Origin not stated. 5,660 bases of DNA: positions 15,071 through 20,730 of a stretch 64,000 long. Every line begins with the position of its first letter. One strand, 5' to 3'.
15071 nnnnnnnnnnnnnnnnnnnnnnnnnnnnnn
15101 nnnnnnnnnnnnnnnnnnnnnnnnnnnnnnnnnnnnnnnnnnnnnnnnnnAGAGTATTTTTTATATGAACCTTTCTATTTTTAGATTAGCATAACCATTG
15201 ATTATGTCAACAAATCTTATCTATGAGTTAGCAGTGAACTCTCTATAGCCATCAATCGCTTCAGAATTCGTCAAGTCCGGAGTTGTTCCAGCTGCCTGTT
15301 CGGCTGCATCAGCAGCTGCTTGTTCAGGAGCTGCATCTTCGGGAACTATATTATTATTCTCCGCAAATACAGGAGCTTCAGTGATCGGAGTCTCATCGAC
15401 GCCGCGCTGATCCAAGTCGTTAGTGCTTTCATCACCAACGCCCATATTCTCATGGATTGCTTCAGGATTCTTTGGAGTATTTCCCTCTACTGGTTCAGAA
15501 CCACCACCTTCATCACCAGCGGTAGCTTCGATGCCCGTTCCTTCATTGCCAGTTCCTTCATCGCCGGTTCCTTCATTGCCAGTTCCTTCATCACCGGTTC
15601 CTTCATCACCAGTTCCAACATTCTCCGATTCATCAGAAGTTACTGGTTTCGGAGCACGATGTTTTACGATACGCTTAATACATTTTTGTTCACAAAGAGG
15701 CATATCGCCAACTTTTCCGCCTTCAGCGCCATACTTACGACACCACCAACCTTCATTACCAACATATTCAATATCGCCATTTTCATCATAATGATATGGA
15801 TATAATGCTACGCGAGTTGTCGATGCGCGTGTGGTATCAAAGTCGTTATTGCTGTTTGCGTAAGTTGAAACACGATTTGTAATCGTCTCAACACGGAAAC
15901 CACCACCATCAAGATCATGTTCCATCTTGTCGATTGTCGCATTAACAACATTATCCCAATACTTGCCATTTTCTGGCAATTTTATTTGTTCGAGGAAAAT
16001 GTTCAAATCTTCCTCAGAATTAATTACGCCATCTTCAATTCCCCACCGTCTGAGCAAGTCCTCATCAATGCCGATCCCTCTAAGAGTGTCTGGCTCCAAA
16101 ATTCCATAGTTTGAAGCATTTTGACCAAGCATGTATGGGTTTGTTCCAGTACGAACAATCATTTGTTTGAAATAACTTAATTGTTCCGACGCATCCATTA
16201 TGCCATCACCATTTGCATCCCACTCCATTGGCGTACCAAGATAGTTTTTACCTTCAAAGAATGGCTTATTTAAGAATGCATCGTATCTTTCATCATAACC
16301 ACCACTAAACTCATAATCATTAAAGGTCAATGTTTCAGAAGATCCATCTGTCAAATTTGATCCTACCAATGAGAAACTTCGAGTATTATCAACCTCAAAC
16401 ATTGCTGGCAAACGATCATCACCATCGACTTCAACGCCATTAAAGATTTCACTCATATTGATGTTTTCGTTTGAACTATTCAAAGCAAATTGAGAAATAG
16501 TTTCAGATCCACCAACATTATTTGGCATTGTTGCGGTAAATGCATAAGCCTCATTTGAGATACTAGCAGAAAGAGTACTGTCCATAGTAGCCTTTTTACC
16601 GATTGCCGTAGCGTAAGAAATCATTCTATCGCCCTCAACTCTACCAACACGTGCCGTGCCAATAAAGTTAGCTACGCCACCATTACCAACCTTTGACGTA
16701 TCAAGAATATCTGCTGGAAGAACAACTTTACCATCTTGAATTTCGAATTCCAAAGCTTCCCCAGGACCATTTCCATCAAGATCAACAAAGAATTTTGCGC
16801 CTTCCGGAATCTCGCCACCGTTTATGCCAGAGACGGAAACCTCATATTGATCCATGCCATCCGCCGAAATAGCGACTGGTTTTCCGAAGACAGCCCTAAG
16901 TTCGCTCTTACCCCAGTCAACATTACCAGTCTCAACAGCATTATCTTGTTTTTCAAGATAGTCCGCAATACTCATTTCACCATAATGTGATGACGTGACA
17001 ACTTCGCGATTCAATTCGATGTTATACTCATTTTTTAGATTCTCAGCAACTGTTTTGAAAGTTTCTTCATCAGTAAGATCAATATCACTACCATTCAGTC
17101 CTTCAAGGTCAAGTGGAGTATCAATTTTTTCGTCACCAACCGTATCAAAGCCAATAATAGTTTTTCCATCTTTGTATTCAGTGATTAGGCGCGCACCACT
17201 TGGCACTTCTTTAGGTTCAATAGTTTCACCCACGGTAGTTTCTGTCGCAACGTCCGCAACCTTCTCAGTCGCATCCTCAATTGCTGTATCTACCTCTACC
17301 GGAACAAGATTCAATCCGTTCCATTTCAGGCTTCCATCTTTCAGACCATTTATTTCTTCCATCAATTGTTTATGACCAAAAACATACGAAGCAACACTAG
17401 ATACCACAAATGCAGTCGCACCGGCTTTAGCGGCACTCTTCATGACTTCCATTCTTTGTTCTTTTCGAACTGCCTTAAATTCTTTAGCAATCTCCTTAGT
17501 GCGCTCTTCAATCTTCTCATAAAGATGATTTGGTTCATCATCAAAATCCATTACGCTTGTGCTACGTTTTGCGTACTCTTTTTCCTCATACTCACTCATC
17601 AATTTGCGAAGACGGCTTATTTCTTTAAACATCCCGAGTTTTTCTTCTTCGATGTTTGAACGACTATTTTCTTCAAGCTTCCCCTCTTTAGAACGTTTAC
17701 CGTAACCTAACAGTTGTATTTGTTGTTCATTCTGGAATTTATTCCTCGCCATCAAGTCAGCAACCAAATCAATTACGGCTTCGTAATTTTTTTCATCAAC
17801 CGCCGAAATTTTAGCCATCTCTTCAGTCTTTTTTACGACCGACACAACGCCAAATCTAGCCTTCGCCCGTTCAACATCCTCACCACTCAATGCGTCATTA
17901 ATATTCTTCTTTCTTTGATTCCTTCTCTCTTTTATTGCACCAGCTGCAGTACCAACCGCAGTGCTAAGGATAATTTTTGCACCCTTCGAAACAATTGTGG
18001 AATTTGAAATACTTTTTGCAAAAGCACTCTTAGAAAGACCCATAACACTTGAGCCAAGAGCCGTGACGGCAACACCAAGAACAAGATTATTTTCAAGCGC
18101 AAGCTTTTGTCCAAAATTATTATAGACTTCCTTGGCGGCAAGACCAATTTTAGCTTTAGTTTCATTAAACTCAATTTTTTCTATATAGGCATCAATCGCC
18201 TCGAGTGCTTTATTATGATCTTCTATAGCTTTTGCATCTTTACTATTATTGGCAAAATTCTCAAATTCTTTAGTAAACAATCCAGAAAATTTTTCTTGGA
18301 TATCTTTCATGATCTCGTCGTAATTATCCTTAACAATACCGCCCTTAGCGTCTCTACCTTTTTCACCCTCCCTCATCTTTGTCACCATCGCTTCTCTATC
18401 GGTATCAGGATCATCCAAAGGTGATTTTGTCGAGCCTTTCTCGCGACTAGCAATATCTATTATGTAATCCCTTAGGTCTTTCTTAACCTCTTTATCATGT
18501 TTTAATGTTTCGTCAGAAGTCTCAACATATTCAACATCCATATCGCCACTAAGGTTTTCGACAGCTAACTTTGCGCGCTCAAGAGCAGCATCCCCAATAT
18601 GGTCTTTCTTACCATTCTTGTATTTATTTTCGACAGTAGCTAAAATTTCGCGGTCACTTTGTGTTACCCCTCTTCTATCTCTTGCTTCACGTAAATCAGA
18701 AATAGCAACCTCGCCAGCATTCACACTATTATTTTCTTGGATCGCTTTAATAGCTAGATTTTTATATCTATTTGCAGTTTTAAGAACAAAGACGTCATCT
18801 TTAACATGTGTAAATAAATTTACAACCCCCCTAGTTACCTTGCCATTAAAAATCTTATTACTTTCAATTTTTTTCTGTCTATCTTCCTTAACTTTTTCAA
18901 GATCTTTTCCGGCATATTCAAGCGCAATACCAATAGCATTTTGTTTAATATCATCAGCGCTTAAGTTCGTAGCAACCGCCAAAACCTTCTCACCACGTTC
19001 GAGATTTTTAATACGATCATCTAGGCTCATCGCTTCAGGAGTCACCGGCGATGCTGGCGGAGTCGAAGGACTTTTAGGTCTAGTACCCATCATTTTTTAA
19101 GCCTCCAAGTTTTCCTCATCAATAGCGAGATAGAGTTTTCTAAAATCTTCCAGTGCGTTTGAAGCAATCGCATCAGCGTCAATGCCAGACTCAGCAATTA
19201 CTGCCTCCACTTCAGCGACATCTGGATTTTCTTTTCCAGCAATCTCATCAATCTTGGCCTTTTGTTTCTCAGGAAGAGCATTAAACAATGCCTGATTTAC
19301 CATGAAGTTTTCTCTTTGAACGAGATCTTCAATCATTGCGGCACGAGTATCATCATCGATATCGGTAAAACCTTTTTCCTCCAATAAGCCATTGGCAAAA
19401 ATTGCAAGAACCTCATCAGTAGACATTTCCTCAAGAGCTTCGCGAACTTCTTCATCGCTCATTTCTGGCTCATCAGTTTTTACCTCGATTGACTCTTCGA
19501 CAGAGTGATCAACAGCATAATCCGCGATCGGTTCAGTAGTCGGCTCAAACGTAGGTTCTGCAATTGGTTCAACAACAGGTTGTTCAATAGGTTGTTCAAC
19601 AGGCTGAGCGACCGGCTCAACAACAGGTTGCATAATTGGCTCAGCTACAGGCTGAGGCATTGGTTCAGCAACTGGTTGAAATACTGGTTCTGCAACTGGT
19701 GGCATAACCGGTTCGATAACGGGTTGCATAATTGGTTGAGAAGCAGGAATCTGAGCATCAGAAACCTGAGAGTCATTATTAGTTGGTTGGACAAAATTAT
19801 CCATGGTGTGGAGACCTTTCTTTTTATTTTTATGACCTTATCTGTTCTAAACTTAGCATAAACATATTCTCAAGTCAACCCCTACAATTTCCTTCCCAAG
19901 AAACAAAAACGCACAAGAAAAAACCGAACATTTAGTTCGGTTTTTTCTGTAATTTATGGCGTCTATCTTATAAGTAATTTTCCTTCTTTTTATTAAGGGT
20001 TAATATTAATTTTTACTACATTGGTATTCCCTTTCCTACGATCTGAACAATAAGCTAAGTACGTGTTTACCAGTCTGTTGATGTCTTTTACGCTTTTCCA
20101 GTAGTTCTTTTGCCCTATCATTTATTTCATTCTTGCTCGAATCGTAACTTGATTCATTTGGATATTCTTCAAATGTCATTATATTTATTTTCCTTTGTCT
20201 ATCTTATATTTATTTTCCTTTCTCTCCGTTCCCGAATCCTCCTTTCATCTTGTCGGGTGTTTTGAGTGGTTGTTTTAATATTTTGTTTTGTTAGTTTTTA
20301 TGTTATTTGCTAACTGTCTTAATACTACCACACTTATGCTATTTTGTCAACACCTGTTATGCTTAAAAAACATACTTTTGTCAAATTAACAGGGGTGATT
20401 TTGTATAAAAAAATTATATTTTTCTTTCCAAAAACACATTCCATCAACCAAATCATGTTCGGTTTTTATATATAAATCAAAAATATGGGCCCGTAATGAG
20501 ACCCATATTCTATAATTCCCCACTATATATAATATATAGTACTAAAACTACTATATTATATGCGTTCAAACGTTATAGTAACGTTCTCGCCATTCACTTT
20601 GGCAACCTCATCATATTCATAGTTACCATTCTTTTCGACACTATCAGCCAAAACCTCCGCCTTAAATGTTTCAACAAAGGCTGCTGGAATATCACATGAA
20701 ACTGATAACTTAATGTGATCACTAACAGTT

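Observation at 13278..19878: Duplicated two-gene cassette: small helical protein plus giant acidic membrane/surface protein with a shared C-terminal module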

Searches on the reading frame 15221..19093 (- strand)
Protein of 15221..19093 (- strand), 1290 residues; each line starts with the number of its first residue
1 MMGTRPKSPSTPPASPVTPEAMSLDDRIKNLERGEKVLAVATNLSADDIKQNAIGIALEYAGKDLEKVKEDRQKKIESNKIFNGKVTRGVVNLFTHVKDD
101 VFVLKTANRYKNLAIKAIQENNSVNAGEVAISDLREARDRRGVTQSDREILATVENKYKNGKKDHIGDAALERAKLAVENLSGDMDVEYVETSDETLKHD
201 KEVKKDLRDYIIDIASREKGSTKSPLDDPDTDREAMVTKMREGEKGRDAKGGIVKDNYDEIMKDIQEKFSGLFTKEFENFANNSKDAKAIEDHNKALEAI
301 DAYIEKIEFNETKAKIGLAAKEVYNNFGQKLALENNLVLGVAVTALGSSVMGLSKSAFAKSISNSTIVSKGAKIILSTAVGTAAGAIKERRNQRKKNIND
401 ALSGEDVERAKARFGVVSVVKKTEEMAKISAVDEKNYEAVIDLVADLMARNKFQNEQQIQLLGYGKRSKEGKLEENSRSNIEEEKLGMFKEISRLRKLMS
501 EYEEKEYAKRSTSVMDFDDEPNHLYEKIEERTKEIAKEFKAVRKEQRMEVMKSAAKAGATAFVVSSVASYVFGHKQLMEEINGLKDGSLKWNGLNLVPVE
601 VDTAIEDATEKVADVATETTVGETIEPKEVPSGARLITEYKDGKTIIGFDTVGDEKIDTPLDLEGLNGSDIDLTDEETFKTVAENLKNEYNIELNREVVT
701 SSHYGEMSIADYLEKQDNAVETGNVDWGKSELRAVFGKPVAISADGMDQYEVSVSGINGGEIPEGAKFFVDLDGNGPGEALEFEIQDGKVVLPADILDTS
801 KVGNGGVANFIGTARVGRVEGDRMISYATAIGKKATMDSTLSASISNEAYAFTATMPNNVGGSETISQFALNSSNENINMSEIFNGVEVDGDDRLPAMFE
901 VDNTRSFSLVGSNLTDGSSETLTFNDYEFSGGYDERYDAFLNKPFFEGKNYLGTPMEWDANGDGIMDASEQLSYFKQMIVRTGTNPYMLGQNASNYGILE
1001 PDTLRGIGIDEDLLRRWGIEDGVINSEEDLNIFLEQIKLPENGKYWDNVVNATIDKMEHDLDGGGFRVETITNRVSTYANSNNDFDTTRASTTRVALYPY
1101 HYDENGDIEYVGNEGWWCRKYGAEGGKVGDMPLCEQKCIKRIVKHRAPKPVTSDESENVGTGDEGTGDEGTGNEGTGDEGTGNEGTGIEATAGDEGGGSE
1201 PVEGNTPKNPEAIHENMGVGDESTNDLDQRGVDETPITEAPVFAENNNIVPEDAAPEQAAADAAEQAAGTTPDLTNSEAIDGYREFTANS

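Call 5: search_protein_families(library=pfam, proteins=[window:15221-19093:-], max_evalue=1)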
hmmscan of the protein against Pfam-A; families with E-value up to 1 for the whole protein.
window:15221-19093:- (1290 aa): 0 families

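Call 9: search_protein_families(library=ncbifam, proteins=[window:15221-19093:-], max_evalue=1)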
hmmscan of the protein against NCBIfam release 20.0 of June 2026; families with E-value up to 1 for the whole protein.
window:15221-19093:- (1290 aa): 2 families
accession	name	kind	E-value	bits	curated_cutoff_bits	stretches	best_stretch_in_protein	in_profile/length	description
NF050013.1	HpsJ_like_A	equivalog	0.0017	18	140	1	485-572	126-210/217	HpsJ-like protein, cyanoexosortase A-associated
TIGR01683.1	thiS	equivalog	0.4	11.1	37.45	1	666-711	3-51/64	sulfur carrier protein ThiS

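Call 11: find_homologous_proteins(query=window:15221-19093:-, max_evalue=0.001)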
Query window:15221-19093:- (1290 aa): 1 proteins with E <= 0.001 among 8000 candidates.
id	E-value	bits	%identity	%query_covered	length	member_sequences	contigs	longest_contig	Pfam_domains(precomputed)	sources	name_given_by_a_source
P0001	0.0e+0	2847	100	100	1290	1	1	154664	-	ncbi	-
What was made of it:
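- Tried and rejected: The word-index homology search with full-length L1 was swamped by low-complexity words and returned only L1 itself (call 11).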

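Call 12: find_encoding_contigs(protein=P0001, flank=3000, max_places=3)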
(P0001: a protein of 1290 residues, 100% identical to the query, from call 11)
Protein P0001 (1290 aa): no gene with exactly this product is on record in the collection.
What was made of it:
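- Tried and rejected: An exact look-up of L1's contig failed (call 12).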

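Call 29: search_protein_families(library=phrogs, proteins=[window:15221-19093:-], max_evalue=0.1)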
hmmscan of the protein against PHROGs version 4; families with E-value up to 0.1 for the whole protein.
window:15221-19093:- (1290 aa): 3 families
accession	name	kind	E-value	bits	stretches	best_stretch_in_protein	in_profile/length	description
phrog_14230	-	unknown function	0.011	16.4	1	390-481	19-96/206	-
phrog_32366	-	unknown function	0.028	15.4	0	845-923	61-137/170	-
phrog_5234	-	unknown function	0.049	14.1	0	1152-1268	16-126/339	-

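Call 54: search_solved_structures(query=window:15221-19093:-, max_evalue=1)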
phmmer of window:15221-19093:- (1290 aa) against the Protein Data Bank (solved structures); distinct sequences matched with E-value up to 1: 0.

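Call 110: search_protein_families(library=pfam, alignment_id=A11, max_evalue=0.001)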
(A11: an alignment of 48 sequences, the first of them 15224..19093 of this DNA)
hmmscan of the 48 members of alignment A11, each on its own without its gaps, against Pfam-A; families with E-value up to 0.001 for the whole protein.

A. member 1, window:15224-19093:- (1290 aa): 0 families

B. families by the number of members that match (of 48 scanned): 1 family
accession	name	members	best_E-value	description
PF07382.16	HC2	1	0.00023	Histone H1-like nucleoprotein HC2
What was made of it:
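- On Sortase-assembled pilins: No pilin domains were found (calls 5, 110).
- On Thioester proteins (C3 / alpha2-macroglobulin CGEQ/CLEQ type): There is no A2M or TED Pfam hit (calls 5, 110).
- None of 48 large proteins has a Pfam domain (call 110).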

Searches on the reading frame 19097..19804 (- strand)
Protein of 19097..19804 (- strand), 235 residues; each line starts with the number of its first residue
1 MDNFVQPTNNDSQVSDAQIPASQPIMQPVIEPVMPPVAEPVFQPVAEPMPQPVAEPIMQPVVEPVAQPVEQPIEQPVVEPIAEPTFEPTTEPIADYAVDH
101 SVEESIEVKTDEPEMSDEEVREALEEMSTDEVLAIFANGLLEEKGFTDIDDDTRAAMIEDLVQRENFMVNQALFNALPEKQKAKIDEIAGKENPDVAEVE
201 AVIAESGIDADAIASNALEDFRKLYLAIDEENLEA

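Call 5: search_protein_families(library=pfam, proteins=[window:19097-19804:-], max_evalue=1)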
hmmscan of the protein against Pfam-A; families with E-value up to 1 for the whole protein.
window:19097-19804:- (235 aa): 5 families
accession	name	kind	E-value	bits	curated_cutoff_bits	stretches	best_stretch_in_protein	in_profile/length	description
PF04886.17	PT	-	4.7e-06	26.5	26.2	2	59-93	1-35/36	PT disordered repeat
PF03448.22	MgtE_N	-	0.054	14.5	25.9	1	114-137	48-71/102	MgtE intracellular N domain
PF22798.2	DUF5817_CT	-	0.15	12.4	29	0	87-105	12-30/54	DUF5817, C-terminal domain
PF07299.16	EF-G-binding_N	-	0.21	12.5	27.1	1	115-162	24-72/83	Elongation factor G-binding protein, N-terminal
PF24101.1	eWH_GTF3C1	-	0.24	11.6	30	1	151-189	6-44/110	GTF3C1, extended winged-helix domain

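Call 9: search_protein_families(library=ncbifam, proteins=[window:19097-19804:-], max_evalue=1)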
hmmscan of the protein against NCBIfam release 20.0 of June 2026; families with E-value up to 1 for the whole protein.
window:19097-19804:- (235 aa): 2 families
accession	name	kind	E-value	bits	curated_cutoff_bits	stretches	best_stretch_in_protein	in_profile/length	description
NF000132.2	APH_2pp_Ig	exception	0.055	12.8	620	1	141-229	134-217/306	aminoglycoside O-phosphotransferase APH(2'')-Ig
NF008084.0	PRK10819.1-5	equivalog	0.62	9.9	315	0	21-118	44-138/249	TonB system transport protein TonB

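Call 29: search_protein_families(library=phrogs, proteins=[window:19097-19804:-], max_evalue=0.1)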
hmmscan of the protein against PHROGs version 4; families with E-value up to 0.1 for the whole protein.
window:19097-19804:- (235 aa): 3 families
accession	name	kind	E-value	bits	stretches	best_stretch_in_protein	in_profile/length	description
phrog_15846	-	unknown function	0.0009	20.7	0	43-70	55-82/112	-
phrog_36069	-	unknown function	0.033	14.2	1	152-221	97-167/332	-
phrog_34543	-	head and packaging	0.053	14.2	0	47-90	27-68/227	virion structural protein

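Call 49: list_cluster_members(proteins=[window:19097-19804:-, window:15221-19093:-, window:14827-15150:-, window:13278-14825:-, window:12407-13261:-, window:11158-12435:-, window:24417-25583:-, window:9181-10023:-])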
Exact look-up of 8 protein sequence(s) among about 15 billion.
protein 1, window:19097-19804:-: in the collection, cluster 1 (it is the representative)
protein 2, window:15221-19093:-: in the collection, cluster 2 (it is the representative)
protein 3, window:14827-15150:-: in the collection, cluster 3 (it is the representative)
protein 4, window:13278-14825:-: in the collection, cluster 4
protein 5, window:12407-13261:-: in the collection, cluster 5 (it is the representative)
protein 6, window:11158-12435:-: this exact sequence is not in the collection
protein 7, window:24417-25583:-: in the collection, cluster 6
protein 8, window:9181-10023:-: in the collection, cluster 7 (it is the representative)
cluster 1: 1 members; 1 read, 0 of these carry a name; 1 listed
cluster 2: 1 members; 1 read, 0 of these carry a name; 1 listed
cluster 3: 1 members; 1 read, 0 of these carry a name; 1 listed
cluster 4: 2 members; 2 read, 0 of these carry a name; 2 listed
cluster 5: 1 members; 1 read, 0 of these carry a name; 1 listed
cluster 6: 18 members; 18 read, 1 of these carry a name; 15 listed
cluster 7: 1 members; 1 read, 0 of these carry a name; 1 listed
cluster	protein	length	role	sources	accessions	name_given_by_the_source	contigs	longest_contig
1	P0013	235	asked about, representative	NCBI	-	-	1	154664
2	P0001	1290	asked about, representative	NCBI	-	-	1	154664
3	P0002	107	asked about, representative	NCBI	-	-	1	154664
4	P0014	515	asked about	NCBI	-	-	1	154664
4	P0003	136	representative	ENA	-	-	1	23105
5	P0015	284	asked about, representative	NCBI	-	-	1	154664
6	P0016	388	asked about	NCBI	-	-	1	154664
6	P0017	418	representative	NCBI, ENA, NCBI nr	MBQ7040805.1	cell division protein FtsZ [Candidatus Saccharibacteria bacterium]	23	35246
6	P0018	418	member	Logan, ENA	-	-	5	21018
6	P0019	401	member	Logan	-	-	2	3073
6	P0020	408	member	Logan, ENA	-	-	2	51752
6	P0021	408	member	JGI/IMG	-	-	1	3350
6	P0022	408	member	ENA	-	-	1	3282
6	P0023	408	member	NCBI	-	-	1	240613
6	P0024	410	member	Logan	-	-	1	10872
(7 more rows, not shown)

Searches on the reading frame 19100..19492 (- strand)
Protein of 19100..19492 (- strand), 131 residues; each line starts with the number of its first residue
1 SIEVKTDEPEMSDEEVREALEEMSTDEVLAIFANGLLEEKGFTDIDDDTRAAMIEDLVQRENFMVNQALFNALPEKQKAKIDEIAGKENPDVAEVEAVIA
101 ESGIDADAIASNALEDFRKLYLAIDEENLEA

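Call 20: search_protein_families(library=pfam, proteins=[window:19100-19492:-], max_evalue=10)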
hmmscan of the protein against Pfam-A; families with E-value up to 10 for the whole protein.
window:19100-19492:- (131 aa): 8 families
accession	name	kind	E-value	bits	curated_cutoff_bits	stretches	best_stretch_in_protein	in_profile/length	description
PF03448.22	MgtE_N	-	0.0077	17.2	25.9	1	10-33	48-71/102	MgtE intracellular N domain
PF03480.18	DctP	-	0.066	13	23.4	1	60-89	206-235/286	Bacterial extracellular solute-binding protein, family 7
PF07299.16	EF-G-binding_N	-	0.067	14.1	27.1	1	11-59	24-73/83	Elongation factor G-binding protein, N-terminal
PF24101.1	eWH_GTF3C1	-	0.091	12.9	30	1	47-85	6-44/110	GTF3C1, extended winged-helix domain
PF05108.18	T7SS_ESX1_EccB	-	0.11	11.6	27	1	45-96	204-256/474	Type VII secretion system ESX-1, transport TM domain B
PF17341.8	DUF5371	-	0.17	12.6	25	1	11-61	14-63/65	Family of unknown function (DUF5371)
PF01402.27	RHH_1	-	0.21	12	20.5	1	73-94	6-27/39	Ribbon-helix-helix protein, copG family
PF24815.1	HMG_WDHD1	-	1.3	9.5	51.6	0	87-102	18-33/51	WDHD1 HMG box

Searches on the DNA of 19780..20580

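Call 104: search_rna_families(source=window, start=19780, end=20580, threshold=evalue, max_evalue=1)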
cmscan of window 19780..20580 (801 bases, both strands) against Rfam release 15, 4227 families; matches with E-value up to 1: 6.
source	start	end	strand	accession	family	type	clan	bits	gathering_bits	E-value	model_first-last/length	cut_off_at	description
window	19853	19948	+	RF02891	AgrB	Gene; antisense;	-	25.2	40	0.075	1-84/84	no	ArsR-gov region gene B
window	19804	19958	+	RF00121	MicC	Gene; sRNA;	-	22.3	90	0.96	1-123/123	no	MicC RNA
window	19916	19993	-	RF02891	AgrB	Gene; antisense;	-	21.6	40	0.46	1-84/84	no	ArsR-gov region gene B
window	19909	19956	+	RF03790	MIR8008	Gene; miRNA;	-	21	66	0.15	1-55/55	no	MIR8008 microRNA precursor family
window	20407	20470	-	RF02628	Hrs1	Gene; sRNA;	-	18.3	56.4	0.73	1-74/74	no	Hfq-regulated sRNA 1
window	20130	20159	+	RF04336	Plastid-petD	Intron;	-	18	65.5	0.69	1-47/47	no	Plastid-petD group II-D5 intron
